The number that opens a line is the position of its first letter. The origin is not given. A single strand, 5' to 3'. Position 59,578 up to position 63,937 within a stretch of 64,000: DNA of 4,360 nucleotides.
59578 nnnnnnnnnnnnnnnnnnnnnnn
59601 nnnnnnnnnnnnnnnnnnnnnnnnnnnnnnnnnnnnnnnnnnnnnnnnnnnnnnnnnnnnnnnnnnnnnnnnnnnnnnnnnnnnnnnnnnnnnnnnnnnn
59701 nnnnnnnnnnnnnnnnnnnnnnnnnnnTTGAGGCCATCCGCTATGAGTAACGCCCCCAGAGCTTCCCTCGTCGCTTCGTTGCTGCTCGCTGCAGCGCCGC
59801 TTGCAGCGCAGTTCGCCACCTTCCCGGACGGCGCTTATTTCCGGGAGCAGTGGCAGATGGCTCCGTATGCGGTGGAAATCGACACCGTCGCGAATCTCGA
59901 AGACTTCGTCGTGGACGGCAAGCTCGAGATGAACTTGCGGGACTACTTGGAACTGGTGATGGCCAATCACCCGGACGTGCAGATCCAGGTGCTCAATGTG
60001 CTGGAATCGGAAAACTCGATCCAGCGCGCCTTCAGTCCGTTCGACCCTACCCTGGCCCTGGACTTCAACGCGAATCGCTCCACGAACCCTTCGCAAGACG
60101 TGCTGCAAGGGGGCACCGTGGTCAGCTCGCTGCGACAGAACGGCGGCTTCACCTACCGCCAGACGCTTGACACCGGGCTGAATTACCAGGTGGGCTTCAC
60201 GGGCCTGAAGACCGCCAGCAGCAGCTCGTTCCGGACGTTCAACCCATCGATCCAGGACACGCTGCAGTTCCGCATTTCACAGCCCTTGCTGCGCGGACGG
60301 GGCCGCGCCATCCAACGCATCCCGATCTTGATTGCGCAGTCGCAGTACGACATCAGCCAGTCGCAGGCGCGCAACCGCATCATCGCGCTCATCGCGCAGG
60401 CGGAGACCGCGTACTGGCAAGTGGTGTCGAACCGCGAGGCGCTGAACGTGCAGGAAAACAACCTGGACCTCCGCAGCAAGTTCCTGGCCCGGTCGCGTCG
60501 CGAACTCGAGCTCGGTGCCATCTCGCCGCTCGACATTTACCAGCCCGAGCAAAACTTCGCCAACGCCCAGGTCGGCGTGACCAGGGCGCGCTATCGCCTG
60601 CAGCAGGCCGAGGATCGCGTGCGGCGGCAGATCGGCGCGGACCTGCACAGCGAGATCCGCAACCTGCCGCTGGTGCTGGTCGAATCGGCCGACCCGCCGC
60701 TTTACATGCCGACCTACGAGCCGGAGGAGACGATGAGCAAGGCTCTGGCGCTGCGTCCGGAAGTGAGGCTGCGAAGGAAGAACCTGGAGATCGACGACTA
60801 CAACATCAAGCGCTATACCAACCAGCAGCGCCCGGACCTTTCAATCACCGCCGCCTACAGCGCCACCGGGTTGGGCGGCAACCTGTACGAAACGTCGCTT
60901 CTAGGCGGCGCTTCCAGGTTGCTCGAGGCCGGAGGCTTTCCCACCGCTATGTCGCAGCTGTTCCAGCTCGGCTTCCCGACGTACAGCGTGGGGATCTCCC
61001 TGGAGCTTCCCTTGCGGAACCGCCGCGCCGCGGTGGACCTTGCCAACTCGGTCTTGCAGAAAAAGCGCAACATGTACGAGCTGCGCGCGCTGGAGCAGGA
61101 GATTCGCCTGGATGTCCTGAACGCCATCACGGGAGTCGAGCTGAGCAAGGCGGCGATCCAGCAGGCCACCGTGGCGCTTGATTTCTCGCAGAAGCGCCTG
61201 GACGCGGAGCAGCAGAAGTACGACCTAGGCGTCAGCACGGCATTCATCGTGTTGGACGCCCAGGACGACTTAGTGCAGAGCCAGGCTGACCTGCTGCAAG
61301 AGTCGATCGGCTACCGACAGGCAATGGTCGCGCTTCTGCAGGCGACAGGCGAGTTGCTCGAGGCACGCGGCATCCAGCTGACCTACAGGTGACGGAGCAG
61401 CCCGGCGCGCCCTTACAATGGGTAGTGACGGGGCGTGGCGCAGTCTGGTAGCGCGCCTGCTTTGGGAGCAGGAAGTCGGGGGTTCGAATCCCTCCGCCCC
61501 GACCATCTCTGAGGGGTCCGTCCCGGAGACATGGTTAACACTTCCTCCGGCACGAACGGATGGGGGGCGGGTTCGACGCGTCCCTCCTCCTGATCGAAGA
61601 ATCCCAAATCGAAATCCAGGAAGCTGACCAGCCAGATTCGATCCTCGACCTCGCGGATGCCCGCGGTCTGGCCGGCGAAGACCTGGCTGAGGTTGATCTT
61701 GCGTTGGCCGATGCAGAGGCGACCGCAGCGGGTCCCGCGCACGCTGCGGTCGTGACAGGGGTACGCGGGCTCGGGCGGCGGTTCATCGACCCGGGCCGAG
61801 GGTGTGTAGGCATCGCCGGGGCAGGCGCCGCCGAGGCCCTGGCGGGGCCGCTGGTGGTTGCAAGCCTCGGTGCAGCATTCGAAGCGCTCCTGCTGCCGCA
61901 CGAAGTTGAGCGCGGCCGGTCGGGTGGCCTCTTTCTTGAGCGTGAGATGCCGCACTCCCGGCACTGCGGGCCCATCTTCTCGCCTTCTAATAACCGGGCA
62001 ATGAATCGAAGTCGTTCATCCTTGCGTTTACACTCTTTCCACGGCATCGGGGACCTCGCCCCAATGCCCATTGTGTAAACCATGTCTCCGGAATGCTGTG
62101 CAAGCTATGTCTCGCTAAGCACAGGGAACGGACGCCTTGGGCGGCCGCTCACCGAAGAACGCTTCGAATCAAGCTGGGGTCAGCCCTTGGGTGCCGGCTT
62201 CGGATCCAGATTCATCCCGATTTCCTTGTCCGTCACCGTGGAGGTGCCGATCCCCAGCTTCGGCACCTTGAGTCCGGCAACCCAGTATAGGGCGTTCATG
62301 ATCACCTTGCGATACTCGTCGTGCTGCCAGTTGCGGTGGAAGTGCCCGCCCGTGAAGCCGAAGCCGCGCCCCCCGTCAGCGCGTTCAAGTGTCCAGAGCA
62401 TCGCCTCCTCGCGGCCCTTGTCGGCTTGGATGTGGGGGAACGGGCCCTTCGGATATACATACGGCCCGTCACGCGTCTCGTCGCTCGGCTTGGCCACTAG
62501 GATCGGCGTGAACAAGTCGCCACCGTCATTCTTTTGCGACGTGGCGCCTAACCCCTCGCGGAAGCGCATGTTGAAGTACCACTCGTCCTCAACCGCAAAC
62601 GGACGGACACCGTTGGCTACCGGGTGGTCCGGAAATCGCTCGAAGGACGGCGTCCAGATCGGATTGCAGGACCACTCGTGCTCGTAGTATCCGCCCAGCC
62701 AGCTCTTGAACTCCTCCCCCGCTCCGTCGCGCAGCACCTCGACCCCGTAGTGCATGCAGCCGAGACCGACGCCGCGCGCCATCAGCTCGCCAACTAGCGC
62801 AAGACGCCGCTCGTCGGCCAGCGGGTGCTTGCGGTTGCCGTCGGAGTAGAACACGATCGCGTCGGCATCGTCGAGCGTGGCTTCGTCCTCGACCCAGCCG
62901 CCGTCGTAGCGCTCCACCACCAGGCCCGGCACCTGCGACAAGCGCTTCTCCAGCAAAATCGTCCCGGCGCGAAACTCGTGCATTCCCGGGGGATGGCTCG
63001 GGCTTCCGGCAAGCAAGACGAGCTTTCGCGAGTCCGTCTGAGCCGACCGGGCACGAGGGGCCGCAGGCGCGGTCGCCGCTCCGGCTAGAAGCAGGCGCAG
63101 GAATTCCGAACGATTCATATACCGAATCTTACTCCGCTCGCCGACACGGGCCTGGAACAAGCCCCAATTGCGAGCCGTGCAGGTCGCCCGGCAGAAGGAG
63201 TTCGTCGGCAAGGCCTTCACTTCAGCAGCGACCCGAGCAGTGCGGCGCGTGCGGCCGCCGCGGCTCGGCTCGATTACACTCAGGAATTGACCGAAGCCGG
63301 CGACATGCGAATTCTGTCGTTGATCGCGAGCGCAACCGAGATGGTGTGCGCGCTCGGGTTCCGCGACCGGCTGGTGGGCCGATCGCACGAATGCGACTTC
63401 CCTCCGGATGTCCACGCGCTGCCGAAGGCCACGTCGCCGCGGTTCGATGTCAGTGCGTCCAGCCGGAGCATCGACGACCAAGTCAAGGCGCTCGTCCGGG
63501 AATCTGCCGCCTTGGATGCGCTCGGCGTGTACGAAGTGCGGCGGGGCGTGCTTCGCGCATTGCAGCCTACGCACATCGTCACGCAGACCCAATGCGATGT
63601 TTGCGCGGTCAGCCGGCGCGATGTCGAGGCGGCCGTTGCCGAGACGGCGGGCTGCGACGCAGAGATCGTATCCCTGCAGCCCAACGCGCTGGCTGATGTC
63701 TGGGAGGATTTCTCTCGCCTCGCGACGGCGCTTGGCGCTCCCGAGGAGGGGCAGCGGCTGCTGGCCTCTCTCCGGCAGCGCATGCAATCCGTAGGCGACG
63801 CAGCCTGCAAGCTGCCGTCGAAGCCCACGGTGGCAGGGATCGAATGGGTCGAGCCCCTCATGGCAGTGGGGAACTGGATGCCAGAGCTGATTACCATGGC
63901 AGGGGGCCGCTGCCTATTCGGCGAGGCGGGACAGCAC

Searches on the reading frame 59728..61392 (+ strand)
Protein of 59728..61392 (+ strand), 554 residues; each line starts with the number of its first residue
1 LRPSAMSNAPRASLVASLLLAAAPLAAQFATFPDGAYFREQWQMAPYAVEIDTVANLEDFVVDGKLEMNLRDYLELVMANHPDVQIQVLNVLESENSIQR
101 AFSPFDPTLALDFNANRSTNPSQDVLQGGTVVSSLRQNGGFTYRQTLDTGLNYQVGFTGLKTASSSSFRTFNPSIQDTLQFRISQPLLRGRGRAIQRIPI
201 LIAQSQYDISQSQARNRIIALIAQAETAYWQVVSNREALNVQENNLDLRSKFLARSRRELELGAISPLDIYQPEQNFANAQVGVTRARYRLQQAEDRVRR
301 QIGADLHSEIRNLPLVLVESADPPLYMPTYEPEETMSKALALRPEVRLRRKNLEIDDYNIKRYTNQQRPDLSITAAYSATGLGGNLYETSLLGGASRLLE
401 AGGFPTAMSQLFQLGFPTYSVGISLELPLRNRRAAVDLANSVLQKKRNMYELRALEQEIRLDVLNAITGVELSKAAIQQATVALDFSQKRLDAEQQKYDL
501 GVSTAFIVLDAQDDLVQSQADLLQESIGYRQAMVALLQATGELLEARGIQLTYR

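Call 10: search_protein_families(library=pfam, proteins=[window:59728-61392:+], max_evalue=0.001)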
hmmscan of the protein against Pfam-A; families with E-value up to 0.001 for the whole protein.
window:59728-61392:+ (554 aa): 1 family
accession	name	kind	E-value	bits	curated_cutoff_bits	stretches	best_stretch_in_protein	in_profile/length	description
PF02321.23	OEP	-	2e-44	152.1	22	2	333-541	2-187/187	Outer membrane efflux protein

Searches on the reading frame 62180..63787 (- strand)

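Call 10: search_protein_families(library=pfam, proteins=[window:62180-63787:-], max_evalue=0.001)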
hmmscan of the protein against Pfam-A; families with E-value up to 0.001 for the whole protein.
window:62180-63787:- (535 aa): 1 family
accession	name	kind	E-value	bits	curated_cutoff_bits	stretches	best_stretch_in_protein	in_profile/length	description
PF06283.17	ThuA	-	1.2e-12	49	33.4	1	301-503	45-209/209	Trehalose utilisation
